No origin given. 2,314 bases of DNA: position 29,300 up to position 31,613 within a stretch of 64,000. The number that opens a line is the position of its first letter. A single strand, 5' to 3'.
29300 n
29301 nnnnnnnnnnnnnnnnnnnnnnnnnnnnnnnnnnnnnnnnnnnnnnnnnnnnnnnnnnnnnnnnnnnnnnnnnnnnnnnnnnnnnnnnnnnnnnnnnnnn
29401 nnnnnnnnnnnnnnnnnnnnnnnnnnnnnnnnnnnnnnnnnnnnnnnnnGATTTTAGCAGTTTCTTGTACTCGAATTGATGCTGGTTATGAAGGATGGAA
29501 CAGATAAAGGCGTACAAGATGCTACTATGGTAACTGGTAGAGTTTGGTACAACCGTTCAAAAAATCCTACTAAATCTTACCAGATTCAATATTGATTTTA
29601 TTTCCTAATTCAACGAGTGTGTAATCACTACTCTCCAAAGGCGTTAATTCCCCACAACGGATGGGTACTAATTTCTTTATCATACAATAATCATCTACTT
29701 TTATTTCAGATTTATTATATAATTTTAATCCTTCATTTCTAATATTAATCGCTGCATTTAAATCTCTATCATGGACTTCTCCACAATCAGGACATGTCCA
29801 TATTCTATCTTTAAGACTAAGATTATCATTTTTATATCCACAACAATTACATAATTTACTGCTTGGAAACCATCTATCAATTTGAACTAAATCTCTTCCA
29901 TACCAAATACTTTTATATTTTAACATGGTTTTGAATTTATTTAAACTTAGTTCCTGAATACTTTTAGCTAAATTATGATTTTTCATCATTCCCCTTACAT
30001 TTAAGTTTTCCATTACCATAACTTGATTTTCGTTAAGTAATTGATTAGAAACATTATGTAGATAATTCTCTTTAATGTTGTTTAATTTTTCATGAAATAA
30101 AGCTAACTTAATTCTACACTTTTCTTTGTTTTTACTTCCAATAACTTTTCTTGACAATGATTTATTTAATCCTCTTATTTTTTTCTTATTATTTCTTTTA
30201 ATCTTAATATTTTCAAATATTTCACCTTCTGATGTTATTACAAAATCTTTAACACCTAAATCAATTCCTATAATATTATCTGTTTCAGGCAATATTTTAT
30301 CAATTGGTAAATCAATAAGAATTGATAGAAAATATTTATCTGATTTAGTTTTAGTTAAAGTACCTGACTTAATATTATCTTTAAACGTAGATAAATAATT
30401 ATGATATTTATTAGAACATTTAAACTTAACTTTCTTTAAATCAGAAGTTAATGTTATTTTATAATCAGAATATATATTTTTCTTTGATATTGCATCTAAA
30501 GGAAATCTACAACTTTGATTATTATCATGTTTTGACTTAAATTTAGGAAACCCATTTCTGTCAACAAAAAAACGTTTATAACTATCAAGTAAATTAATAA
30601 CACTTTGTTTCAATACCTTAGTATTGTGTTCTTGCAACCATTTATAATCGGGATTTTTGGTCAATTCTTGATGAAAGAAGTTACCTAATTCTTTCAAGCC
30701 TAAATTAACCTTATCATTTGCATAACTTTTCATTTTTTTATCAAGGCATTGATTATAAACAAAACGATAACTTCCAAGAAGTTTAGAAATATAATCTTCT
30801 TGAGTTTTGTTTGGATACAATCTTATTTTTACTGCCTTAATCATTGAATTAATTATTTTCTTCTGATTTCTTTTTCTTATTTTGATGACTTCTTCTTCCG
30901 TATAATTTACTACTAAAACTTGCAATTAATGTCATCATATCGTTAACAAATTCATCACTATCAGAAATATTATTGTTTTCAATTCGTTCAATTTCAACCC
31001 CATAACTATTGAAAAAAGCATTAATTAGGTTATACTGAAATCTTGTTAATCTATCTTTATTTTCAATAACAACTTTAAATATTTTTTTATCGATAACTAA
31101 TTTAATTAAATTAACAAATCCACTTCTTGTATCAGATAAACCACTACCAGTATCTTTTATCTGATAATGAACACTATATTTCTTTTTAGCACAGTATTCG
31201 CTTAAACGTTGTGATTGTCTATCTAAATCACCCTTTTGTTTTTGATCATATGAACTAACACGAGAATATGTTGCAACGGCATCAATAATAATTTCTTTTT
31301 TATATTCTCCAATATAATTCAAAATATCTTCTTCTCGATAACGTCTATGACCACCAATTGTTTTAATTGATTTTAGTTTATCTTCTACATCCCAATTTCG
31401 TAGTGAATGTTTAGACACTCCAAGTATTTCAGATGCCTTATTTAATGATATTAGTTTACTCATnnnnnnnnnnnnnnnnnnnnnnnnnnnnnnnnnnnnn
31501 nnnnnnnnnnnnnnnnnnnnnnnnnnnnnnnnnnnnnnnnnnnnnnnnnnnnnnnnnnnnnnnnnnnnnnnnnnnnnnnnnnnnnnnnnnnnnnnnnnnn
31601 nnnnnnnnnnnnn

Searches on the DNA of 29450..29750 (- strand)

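Call 57: build_rna_model(alignment_id=A4)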
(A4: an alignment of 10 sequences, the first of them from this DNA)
Model R2 built from alignment A4 (10 sequences, 130 columns); structure: RNAalifold consensus.
model positions 110; base pairs 26; branch points 2; effective number of sequences 1.59; information 0.589 bits per position. Calibrated on 0.2 Mb of random sequence (short: E-values are rough).
structure used (alignment columns):
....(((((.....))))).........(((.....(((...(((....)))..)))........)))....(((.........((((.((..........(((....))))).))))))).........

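Call 58: search_with_rna_model(model_id=R2, source=window, filters=off, max_evalue=1, show_alignments=4)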
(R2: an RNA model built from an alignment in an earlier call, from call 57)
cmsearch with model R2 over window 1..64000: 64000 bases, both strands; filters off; matches with E-value up to 1: 7.
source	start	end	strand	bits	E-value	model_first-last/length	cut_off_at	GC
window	37307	37416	-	123.4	6.2e-25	1-110/110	no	0.41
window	29552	29669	-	103.2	1.8e-20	1-110/110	no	0.36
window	35268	35370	-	52.3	3.2e-09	1-110/110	no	0.36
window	53007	53065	+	16.1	0.32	1-110/110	no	0.22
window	13189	13221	+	15.1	0.54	69-101/110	no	0.18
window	54715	54813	-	14.6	0.68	1-110/110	no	0.32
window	8821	8888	+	14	0.92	1-110/110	no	0.21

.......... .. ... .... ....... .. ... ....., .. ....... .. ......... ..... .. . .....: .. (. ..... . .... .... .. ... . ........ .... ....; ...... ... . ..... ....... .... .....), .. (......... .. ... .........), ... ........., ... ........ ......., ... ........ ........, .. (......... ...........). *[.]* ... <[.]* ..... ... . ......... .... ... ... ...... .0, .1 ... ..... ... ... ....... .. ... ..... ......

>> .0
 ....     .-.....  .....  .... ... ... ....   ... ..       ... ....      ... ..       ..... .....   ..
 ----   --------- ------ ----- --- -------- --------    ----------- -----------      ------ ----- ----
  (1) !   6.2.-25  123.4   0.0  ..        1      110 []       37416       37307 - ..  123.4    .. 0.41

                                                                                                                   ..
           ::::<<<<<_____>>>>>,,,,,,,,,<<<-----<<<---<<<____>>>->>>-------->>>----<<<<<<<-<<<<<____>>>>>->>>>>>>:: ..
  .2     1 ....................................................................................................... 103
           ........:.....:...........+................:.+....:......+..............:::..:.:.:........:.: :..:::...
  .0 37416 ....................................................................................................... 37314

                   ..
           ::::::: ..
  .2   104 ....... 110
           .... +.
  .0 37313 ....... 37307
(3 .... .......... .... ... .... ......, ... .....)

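Call 80: search_with_rna_model(model_id=R2, sources=[L071, L072, L073, L074, L075, L076, L077, L042, L045, L046, L047, L050, L051, L052, L056, L058, L060, L061, L062, L063, L064, L067, L069, L070], max_evalue=0.001)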
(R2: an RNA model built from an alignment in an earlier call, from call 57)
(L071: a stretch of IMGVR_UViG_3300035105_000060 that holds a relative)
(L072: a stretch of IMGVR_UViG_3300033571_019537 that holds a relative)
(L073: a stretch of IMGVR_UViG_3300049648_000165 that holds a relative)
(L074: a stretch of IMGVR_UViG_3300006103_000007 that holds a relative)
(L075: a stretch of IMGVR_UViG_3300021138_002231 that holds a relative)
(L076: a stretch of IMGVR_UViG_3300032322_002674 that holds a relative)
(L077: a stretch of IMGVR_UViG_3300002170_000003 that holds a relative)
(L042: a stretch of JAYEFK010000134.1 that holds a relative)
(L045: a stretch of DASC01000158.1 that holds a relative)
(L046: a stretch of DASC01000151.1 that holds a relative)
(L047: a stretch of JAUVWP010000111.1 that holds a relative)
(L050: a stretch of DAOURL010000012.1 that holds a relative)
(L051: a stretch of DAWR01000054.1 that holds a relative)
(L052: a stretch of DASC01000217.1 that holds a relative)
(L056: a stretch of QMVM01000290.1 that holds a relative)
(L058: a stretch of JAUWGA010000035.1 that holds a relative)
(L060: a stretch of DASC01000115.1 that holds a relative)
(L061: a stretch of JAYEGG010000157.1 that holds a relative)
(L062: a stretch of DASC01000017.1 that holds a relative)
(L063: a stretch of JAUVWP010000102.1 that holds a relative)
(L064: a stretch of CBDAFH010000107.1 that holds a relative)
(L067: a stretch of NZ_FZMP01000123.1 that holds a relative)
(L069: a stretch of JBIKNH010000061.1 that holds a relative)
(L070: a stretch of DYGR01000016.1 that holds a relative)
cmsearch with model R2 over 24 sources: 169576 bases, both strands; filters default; matches with E-value up to 0.001: 23.
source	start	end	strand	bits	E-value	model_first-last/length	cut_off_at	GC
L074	3687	3795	+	120.8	6.2e-24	1-110/110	no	0.4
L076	3348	3448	+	90.9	2.5e-17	1-110/110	no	0.32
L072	1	69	-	74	1.4e-13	1-70/110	3'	0.39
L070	6707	6809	-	56.7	9e-10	1-110/110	no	0.54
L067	1035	1131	+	48.6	5.6e-08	1-110/110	no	0.49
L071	90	202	+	46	2.1e-07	1-110/110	no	0.55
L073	10793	10909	-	41.6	2e-06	1-110/110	no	0.46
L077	332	448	+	41.6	2e-06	1-110/110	no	0.46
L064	3144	3234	+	40.7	3.1e-06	1-110/110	no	0.56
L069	5911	6054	-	39.7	5.3e-06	1-110/110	no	0.5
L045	3383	3481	+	37.1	1.9e-05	1-110/110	no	0.57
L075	3122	3270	+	36.6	2.5e-05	1-110/110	no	0.43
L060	1319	1417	-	36.6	2.5e-05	1-110/110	no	0.58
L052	3442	3540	+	35.9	3.6e-05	1-110/110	no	0.57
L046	1225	1323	+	35.8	3.7e-05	1-110/110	no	0.55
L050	3527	3626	-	35.8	3.7e-05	1-110/110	no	0.57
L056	1388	1487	+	35.8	3.8e-05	1-110/110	no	0.56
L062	4566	4700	+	35.6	4.1e-05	1-110/110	no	0.51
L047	1814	1912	+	35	5.5e-05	1-110/110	no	0.57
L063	1488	1583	-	33.9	0.0001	1-110/110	no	0.59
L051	6855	6953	-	33.8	0.00011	1-110/110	no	0.56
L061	6090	6188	-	33.3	0.00013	1-110/110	no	0.58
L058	1981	2076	-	33.1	0.00015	1-110/110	no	0.61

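Call 97: search_rna_families(source=window, start=29450, end=29750, threshold=evalue, max_evalue=1, show_alignments=1)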
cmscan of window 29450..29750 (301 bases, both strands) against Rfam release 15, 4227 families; matches with E-value up to 1: 1.
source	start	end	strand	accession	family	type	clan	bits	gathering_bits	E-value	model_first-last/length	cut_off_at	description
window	29602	29641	-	RF03064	RAGATH-18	Gene; sRNA;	-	27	44.9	0.0037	1-71/71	no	RAGATH-18 RNA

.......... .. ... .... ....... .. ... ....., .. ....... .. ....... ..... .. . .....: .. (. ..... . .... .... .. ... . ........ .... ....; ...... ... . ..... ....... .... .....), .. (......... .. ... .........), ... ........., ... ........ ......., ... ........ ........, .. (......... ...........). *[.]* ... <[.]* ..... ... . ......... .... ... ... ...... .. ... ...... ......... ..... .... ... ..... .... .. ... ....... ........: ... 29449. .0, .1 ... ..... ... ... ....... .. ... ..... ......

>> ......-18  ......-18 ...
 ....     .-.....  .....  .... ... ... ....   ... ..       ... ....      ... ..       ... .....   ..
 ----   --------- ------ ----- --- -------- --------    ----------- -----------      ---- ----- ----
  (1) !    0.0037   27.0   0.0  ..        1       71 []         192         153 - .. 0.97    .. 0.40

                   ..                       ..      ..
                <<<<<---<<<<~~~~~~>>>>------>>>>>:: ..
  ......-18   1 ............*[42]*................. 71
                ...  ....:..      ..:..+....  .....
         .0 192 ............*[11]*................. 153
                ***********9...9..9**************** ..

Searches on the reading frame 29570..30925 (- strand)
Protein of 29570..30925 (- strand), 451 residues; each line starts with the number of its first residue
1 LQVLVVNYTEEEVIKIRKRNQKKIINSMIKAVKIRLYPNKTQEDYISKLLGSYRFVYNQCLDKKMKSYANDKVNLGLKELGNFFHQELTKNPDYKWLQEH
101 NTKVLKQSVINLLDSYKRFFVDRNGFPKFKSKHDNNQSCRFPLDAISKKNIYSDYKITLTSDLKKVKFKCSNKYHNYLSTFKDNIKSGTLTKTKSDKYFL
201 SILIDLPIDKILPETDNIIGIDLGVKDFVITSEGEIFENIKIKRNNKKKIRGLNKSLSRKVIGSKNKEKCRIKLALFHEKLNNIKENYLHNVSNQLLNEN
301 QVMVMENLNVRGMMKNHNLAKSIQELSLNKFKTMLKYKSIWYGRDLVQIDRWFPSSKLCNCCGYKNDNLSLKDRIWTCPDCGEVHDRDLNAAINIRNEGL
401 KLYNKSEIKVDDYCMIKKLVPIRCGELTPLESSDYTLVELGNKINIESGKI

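Call 5: search_protein_families(library=pfam, proteins=[window:29570-30925:-], max_evalue=0.01)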
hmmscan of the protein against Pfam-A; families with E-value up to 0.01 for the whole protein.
window:29570-30925:- (451 aa): 3 families
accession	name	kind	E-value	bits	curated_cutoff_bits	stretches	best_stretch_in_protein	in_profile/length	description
PF07282.18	Cas12f1-like_TNB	-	1.8e-23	82.9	26.3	1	330-395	3-60/60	Cas12f1-like, TNB domain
PF01385.25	OrfB_IS605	-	1.7e-17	64.2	30.5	1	212-316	12-119/120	Probable transposase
PF12323.14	HTH_OrfB_IS605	-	7.7e-15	54.6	21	1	28-71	1-45/47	Helix-turn-helix domain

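Call 49: find_related_loci(query=window:29570-30925:-, collection=viral_contigs, flank=1500)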
Query window:29570-30925:- (451 aa) in viral_contigs; peptide patterns used: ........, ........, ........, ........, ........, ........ (x = any residue, [..] = any of these).
10 stretches matched a pattern, but none encodes a relative of the query by tblastn (E <= 1e-3).

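Call 52: find_related_loci(query=A3, collection=metagenome_contigs, flank=1500)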
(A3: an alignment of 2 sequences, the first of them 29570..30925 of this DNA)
Query A3 (451 aa) in metagenome_contigs; peptide patterns used: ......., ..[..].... (x = any residue, [..] = any of these).
600 stretches matched a pattern (row limit reached: there are more); 14 encode a relative of the query (tblastn E <= 1e-3); 14 distinct loci.
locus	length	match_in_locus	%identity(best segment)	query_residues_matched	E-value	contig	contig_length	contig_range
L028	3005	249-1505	78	28-446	0e+0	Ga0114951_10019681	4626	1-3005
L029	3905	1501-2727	67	23-443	0e+0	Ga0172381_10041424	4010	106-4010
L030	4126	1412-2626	65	27-443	0e+0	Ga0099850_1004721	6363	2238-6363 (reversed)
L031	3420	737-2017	65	23-432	0e+0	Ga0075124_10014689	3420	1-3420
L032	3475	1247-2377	67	27-402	2e-175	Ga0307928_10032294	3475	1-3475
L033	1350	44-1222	65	28-432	0e+0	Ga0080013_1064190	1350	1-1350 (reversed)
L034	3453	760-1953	62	23-432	2e-167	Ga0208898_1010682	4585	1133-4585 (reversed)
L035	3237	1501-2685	60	27-433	3e-148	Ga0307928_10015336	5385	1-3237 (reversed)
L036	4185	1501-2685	56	28-441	5e-144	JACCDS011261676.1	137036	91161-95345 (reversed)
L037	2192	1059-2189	58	23-402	3e-140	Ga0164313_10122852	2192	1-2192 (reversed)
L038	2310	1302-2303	54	28-366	2e-114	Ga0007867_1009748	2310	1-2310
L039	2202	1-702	64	197-442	8e-97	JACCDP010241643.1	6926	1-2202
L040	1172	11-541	67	253-442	3e-83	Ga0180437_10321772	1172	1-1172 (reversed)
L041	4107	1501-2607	59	28-402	2e-138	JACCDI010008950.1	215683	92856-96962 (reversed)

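Call 102: search_protein_families(library=ncbifam, proteins=[window:29570-30925:-], max_evalue=0.00001)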
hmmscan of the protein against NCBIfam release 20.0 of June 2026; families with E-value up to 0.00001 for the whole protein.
window:29570-30925:- (451 aa): 6 families
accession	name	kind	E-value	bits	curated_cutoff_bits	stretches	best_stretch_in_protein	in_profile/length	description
NF038281.1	IS200_TnpB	exception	3.6e-108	361.9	425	1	30-400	2-360/360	IS200/IS605 family element RNA-guided endonuclease TnpB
NF040570.1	guided_TnpB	subfamily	3.6e-88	296.4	100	1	33-397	2-388/389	RNA-guided endonuclease TnpB family protein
NF038280.1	IS607_TnpB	exception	7.7e-50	170.1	350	1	28-398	2-391/431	IS607 family element RNA-guided endonuclease TnpB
NF038192.1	V_cas_c2c8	exception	3e-22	79.4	350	1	81-315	131-384/457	type V CRISPR-associated protein C2c8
NF049972.1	CRISPR_Cas12f2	exception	2.8e-11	42.9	450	1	94-402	220-522/524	type V CRISPR-associated effector Cas12f2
TIGR01766.2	TIGR01766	domain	4.5e-11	43.1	32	1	282-355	2-82/82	IS200/IS605 family accessory protein TnpB-related protein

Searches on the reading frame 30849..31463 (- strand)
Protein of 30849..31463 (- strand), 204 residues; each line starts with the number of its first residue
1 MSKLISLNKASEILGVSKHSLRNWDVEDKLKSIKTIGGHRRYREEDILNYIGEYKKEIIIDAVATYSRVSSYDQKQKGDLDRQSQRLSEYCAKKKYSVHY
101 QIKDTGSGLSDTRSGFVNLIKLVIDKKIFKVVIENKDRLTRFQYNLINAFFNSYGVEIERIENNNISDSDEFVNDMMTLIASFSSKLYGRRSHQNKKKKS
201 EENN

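Call 5: search_protein_families(library=pfam, proteins=[window:30849-31463:-], max_evalue=0.01)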
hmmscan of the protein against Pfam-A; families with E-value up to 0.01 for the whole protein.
window:30849-31463:- (204 aa): 4 families
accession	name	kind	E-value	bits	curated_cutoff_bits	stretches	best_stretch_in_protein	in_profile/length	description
PF00239.26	Resolvase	-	9.7e-19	68.3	23.3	1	64-202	2-142/145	Resolvase, N terminal domain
PF12728.13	HTH_17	-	3.4e-08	34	27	1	5-51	2-47/51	Helix-turn-helix domain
PF13411.12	MerR_1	-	3.3e-07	30.7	21.6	1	6-48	2-44/69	MerR HTH family regulatory protein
PF00376.29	MerR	-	8.5e-07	29.1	28.2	1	10-42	5-38/38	MerR family regulatory protein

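Call 102: search_protein_families(library=ncbifam, proteins=[window:30849-31463:-], max_evalue=0.00001)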
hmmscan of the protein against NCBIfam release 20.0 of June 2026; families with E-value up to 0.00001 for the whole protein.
window:30849-31463:- (204 aa): 4 families
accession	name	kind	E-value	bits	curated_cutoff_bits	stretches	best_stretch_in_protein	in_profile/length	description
NF033518.0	transpos_IS607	equivalog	8.9e-53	178.6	110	1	9-196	2-187/187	IS607 family transposase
NF041201.1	recomb_XisF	equivalog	1.6e-15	57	375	1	65-201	3-138/465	fdxN element excision recombinase XisF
NF049883.1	resolv_YneB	equivalog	7e-14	51.8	175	1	64-197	3-140/211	YneB family resolvase-like protein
NF033787.1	HTH_BldC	subfamily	1.5e-07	31.1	77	1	16-48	14-46/49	BldC family transcriptional regulator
